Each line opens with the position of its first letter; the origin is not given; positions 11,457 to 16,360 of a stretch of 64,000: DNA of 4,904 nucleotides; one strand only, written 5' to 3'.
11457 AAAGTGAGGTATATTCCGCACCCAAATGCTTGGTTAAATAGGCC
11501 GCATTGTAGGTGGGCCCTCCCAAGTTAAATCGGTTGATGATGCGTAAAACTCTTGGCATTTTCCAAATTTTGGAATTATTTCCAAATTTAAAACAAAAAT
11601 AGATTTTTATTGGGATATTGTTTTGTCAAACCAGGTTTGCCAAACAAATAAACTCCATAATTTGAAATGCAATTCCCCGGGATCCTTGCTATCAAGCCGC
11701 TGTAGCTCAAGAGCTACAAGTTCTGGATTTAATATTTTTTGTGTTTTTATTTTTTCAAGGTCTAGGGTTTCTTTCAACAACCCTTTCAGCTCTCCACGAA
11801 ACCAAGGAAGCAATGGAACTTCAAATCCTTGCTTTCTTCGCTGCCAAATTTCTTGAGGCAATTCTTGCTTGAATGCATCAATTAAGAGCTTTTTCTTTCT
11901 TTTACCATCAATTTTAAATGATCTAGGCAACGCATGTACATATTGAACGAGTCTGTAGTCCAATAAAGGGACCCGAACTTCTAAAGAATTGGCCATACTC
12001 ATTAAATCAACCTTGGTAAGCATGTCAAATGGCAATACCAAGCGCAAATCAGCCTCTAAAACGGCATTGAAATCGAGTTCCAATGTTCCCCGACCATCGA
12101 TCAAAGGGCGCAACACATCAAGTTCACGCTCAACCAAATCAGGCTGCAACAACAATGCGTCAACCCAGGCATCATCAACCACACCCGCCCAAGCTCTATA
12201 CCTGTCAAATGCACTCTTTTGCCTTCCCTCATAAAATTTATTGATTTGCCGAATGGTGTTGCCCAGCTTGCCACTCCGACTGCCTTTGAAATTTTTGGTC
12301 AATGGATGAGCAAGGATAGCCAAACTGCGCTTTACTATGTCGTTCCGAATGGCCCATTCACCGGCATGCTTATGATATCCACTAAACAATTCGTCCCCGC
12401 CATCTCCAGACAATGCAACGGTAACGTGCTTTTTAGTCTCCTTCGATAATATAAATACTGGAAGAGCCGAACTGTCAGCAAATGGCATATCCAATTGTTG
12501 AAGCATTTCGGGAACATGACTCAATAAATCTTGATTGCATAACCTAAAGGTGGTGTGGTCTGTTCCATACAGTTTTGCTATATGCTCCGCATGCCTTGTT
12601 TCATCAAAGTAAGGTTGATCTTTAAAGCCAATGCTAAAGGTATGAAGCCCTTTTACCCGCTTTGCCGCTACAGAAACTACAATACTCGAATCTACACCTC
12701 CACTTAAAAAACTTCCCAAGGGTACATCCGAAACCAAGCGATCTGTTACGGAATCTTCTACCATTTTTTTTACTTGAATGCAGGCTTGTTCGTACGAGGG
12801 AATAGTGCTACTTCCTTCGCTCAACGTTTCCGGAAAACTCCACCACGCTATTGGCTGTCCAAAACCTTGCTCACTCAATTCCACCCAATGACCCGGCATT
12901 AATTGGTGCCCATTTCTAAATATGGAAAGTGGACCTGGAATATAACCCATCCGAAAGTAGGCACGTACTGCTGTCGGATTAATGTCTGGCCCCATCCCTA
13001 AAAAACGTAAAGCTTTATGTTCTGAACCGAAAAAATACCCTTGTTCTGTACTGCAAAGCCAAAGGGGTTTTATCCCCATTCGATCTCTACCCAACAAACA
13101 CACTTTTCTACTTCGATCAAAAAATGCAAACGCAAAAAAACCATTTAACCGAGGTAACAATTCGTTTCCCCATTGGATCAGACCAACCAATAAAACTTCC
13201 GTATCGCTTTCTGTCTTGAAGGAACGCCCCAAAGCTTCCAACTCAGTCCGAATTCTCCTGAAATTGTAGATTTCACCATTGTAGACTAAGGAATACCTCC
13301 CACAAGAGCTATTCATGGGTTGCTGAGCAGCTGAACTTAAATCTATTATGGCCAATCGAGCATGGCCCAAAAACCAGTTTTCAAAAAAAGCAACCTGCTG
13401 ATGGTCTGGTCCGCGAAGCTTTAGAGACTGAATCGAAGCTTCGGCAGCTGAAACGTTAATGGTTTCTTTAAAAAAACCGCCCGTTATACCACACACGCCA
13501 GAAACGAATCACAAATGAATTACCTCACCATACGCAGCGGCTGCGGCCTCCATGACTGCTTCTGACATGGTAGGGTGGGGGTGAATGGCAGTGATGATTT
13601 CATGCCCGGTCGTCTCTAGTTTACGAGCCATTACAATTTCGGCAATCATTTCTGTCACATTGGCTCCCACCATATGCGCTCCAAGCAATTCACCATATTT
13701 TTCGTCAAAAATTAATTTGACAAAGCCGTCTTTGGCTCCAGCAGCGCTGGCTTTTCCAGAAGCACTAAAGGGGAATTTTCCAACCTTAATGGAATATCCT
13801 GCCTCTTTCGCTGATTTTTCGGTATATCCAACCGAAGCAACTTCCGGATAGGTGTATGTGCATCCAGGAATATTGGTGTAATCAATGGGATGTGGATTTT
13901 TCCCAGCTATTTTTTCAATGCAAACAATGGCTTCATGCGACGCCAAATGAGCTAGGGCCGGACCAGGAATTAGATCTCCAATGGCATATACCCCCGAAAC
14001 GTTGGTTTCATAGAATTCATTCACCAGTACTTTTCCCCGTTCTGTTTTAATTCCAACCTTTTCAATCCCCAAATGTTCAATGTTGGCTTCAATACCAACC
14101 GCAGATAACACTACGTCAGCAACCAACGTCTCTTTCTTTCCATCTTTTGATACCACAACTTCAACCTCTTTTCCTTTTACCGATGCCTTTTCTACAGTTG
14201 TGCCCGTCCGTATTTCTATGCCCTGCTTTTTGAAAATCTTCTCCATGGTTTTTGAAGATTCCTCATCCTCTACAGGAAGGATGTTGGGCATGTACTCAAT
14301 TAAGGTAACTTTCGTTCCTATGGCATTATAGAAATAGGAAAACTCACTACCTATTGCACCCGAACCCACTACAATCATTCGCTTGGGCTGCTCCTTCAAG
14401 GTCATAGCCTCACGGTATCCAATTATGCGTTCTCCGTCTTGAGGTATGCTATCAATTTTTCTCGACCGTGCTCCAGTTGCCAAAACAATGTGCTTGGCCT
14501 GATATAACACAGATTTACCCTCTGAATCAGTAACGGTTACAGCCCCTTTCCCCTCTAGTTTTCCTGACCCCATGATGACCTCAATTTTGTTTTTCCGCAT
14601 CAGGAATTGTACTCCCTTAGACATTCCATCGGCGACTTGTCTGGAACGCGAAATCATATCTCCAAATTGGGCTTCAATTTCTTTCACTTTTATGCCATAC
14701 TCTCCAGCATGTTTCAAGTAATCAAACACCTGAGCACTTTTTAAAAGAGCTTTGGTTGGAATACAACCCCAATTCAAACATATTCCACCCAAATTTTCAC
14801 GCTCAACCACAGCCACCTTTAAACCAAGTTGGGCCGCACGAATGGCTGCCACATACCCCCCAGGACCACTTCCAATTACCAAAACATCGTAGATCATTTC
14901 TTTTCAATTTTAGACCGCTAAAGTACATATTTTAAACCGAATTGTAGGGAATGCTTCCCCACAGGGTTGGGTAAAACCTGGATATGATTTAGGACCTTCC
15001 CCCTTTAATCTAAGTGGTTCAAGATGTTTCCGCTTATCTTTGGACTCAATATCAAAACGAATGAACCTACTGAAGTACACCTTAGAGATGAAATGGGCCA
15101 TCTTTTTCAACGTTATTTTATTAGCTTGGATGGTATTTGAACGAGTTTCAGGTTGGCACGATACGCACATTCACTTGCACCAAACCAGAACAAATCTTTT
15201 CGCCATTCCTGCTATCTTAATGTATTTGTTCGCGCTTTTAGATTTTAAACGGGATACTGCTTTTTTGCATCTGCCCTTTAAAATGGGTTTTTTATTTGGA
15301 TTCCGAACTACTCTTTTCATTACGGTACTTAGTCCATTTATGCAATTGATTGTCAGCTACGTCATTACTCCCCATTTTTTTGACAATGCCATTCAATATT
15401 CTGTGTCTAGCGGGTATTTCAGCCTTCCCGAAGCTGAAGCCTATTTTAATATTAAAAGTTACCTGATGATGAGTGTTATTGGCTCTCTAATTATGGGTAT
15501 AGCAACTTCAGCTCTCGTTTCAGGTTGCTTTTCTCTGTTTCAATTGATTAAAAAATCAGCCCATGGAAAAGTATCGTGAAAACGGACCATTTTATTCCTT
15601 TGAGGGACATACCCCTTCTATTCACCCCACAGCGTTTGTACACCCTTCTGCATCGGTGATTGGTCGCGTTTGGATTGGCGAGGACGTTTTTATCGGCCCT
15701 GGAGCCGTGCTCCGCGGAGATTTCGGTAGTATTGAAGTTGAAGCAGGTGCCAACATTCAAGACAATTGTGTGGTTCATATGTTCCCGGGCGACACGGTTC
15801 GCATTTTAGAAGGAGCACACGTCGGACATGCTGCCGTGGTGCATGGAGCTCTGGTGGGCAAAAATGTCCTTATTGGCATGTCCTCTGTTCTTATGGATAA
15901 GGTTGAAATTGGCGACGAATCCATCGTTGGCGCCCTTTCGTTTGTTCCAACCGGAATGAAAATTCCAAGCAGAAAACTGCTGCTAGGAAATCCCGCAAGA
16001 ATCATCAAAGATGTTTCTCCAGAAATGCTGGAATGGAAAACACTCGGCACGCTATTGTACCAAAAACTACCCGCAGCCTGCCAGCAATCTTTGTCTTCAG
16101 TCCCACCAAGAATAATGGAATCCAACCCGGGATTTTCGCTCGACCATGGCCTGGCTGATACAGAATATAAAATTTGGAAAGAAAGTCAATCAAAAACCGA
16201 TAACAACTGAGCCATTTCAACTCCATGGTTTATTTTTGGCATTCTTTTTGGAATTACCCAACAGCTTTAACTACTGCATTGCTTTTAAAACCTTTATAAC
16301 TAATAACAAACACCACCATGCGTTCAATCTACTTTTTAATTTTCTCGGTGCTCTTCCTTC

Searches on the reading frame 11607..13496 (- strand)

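Call 21: search_protein_families(library=pfam, proteins=[window:11607-13496:-])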
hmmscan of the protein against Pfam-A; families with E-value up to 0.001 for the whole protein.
window:11607-13496:- (629 aa): 4 families
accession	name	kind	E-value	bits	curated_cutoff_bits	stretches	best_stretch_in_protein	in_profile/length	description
PF00733.27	Asn_synthase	-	1.2e-86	292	21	1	242-623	2-353/354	Asparagine synthase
PF13537.11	GATase_7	-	3.6e-38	130.8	25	1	45-163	1-121/123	Glutamine amidotransferase domain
PF13522.11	GATase_6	-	1e-37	129.5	27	1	30-159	1-130/130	Glutamine amidotransferase domain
PF06508.19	QueC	-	0.00028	20.9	22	0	263-320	5-61/210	Queuosine biosynthesis protein QueC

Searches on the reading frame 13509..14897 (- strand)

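Call 21: search_protein_families(library=pfam, proteins=[window:13509-14897:-])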
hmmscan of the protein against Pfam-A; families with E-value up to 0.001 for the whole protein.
window:13509-14897:- (462 aa): 13 families
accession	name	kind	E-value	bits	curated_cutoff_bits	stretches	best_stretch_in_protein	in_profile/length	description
PF07992.20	Pyr_redox_2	-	7.7e-72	242.6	26.1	1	3-323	1-291/291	Pyridine nucleotide-disulphide oxidoreductase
PF02852.28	Pyr_redox_dim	-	1.8e-37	128.4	25.3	1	343-452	1-110/110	Pyridine nucleotide-disulphide oxidoreductase, dimerisation domain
PF00070.33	Pyr_redox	-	3.2e-25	88.9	22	1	173-250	1-80/82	Pyridine nucleotide-disulphide oxidoreductase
PF13738.12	Pyr_redox_3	-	1.2e-12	48.1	30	1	131-307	122-305/305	Pyridine nucleotide-disulphide oxidoreductase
PF00890.30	FAD_binding_2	-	3.3e-11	43.4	20.4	1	4-41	1-38/414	FAD binding domain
PF12831.13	FAD_oxidored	-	1.8e-10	41.1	27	1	4-142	1-145/416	FAD dependent oxidoreductase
PF01266.30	DAO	-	8.5e-09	35.8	27.9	0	4-37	1-35/353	FAD dependent oxidoreductase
PF13450.12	NAD_binding_8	-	1.3e-07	32.2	21.9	1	7-40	1-35/68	NAD(P)-binding Rossmann-like domain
PF03486.20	HI0933_like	-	4e-06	26.9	50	1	4-35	2-33/244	HI0933-like protein Rossmann domain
PF01134.28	GIDA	-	5.4e-06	26.2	22.1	1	4-143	1-150/391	Glucose inhibited division protein A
PF13434.12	Lys_Orn_oxgnase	-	2.5e-05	24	21.3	1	88-211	104-230/339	L-lysine 6-monooxygenase/L-ornithine 5-monooxygenase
PF01494.25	FAD_binding_3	-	0.00056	19.7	22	0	3-34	2-33/349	FAD binding domain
PF02737.24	3HCDH_N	-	0.00089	19.7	22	0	175-237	3-57/180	3-hydroxyacyl-CoA dehydrogenase, NAD binding domain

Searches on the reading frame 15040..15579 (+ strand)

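Call 21: search_protein_families(library=pfam, proteins=[window:15040-15579:+])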
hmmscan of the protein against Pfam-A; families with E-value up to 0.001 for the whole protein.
window:15040-15579:+ (179 aa): 1 family
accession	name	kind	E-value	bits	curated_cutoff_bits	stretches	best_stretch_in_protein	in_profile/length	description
PF13858.11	DUF4199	-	2.8e-14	54.4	32.3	1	18-161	1-160/165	Protein of unknown function (DUF4199)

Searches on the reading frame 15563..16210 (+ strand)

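Call 21: search_protein_families(library=pfam, proteins=[window:15563-16210:+])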
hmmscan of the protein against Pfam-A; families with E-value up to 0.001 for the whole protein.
window:15563-16210:+ (215 aa): 3 families
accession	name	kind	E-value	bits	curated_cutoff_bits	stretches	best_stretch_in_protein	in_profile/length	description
PF00132.30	Hexapep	-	6e-18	64.2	27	2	18-52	2-36/36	Bacterial transferase hexapeptide (six repeats)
PF14602.12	Hexapep_2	-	4e-06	26.9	27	0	98-124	4-28/34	Hexapeptide repeat of succinyl-transferase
PF25084.1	LbH_EIF2B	-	3.3e-05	24.3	54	1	27-120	13-103/105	EIF2B subunit epsilon LbH domain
